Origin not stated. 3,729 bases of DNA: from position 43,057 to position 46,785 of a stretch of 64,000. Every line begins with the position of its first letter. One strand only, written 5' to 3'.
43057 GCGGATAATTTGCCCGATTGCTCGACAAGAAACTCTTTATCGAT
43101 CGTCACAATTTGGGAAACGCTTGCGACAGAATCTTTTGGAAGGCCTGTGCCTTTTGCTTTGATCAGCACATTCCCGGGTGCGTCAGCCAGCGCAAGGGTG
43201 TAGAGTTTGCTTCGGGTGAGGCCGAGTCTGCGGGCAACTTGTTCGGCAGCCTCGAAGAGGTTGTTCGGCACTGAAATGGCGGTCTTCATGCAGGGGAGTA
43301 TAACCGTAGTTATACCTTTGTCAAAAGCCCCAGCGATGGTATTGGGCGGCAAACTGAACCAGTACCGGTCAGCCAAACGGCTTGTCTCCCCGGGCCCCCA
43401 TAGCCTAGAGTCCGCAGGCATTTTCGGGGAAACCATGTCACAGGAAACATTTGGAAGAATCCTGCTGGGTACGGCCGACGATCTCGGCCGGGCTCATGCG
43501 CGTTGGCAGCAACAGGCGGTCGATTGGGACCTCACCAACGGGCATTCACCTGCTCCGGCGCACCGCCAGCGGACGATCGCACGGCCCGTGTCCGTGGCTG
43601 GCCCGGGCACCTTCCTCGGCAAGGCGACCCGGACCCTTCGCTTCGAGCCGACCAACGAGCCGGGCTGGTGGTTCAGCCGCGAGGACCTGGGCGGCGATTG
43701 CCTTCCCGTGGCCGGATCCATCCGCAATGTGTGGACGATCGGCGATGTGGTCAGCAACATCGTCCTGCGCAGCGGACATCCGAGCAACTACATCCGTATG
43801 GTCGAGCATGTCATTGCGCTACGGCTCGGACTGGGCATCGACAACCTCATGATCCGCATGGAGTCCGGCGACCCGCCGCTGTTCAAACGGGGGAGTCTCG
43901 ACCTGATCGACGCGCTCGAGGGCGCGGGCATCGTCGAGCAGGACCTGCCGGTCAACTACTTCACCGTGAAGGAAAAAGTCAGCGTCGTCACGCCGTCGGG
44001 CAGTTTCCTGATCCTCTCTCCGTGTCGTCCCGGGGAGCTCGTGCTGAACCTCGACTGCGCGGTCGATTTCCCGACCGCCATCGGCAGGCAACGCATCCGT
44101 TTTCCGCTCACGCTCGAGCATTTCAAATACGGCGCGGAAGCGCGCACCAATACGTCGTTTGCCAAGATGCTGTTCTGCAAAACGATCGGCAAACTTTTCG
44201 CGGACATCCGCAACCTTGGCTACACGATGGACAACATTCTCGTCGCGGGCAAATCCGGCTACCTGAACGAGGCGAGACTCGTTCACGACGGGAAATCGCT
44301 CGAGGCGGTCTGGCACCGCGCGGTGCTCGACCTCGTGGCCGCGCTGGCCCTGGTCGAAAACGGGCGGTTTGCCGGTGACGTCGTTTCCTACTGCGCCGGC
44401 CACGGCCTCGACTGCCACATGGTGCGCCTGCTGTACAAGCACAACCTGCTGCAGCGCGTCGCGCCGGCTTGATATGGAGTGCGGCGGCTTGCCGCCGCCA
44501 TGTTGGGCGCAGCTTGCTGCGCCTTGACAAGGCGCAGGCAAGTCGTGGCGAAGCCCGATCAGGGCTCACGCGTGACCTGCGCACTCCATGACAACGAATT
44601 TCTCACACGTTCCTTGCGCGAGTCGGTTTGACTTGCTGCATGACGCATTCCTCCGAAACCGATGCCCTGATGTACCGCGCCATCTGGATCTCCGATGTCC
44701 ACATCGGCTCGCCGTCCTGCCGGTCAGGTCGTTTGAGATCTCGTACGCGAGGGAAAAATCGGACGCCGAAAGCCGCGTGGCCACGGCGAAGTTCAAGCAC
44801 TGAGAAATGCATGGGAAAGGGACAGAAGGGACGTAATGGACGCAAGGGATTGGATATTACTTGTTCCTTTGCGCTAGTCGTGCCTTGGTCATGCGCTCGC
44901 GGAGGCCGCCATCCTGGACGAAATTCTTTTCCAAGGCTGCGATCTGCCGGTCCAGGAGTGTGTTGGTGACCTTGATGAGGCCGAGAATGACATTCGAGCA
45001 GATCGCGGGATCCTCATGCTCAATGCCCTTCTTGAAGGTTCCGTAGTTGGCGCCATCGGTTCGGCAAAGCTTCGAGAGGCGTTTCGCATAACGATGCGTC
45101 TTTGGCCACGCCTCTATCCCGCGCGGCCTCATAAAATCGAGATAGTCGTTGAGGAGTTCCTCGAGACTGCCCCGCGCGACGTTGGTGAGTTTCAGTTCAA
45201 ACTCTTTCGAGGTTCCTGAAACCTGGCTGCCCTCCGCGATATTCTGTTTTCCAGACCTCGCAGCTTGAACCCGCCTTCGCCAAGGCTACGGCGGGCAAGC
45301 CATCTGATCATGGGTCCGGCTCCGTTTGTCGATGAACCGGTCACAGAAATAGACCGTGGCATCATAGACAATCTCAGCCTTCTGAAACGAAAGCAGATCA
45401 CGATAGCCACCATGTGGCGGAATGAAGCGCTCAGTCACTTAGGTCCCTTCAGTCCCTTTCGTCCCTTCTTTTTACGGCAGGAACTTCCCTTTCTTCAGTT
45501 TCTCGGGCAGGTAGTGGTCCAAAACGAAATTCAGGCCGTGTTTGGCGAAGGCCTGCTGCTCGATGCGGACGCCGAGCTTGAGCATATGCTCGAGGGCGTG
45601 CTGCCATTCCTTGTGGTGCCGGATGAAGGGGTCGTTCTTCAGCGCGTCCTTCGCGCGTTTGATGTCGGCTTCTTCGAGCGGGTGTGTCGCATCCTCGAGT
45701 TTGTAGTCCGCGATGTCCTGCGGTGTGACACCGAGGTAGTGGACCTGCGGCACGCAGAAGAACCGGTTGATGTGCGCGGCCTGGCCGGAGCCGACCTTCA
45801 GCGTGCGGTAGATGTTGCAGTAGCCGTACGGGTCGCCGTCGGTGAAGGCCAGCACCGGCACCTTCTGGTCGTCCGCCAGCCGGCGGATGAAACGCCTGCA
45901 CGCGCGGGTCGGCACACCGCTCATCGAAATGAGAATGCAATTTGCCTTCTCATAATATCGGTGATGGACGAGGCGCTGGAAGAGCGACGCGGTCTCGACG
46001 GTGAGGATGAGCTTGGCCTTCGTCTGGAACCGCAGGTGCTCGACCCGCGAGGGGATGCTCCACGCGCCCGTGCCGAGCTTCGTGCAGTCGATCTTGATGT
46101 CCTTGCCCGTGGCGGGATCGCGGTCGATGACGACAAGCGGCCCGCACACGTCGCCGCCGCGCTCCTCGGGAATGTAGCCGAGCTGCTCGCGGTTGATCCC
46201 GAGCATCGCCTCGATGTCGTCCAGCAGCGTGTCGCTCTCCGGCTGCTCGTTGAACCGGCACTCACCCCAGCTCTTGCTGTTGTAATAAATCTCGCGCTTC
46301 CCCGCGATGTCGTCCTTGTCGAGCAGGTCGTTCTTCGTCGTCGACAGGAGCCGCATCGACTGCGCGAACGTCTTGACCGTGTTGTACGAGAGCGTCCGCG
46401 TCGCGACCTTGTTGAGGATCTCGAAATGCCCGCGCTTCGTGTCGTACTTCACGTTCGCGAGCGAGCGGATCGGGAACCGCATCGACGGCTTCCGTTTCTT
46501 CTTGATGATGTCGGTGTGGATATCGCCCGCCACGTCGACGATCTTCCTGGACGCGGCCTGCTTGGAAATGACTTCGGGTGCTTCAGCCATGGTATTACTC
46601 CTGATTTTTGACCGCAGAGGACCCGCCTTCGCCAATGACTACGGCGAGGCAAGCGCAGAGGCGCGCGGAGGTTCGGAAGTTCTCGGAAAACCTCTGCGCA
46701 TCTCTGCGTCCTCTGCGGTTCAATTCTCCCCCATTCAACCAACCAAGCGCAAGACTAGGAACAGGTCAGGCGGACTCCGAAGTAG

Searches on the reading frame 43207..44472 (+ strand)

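Call 32: search_protein_families(library=pfam, proteins=[window:43207-44472:+], max_evalue=0.001)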
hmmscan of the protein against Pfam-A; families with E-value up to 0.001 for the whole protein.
window:43207-44472:+ (421 aa): 1 family
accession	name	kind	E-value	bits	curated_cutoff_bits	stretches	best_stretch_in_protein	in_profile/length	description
PF03331.19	LpxC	-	2.5e-32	112.9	27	1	121-410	1-267/268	UDP-3-O-acyl N-acetylglycosamine deacetylase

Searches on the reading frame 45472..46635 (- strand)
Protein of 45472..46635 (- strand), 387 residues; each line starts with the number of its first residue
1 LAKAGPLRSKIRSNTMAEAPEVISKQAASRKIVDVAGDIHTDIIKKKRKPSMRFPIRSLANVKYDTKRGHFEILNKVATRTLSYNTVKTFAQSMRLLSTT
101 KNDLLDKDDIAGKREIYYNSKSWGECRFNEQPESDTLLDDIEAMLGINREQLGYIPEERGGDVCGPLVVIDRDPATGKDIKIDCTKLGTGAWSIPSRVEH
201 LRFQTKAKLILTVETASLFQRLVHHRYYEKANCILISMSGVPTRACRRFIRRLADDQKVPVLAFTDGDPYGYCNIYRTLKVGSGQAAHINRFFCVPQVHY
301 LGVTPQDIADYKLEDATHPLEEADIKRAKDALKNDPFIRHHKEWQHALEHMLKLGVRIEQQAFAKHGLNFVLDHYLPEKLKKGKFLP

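Call 32: search_protein_families(library=pfam, proteins=[window:45472-46635:-], max_evalue=0.001)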
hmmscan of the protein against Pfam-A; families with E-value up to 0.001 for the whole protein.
window:45472-46635:- (387 aa): 3 families
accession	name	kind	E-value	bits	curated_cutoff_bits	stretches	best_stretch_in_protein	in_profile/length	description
PF21180.3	TOP6A-Spo11_Toprim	-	7.7e-57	192.4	24.1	1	210-380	2-170/170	Topoisomerase 6 subunit A/Spo11, Toprim domain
PF20768.2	Topo_VI_alpha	-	6.8e-17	61.5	23.6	1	157-207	1-50/50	All-beta domain in DNA topoisomerase VI alpha subunit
PF04406.19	TP6A_N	-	5.6e-13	49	26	1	88-153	1-61/62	Type IIB DNA topoisomerase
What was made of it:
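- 45472..46635 (-): Context: topoisomerase VI subunit A gene, same strand, downstream of X. Pfam TOP6A-Spo11_Toprim 7.7e-57, Topo_VI_alpha, TP6A_N (call 32).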
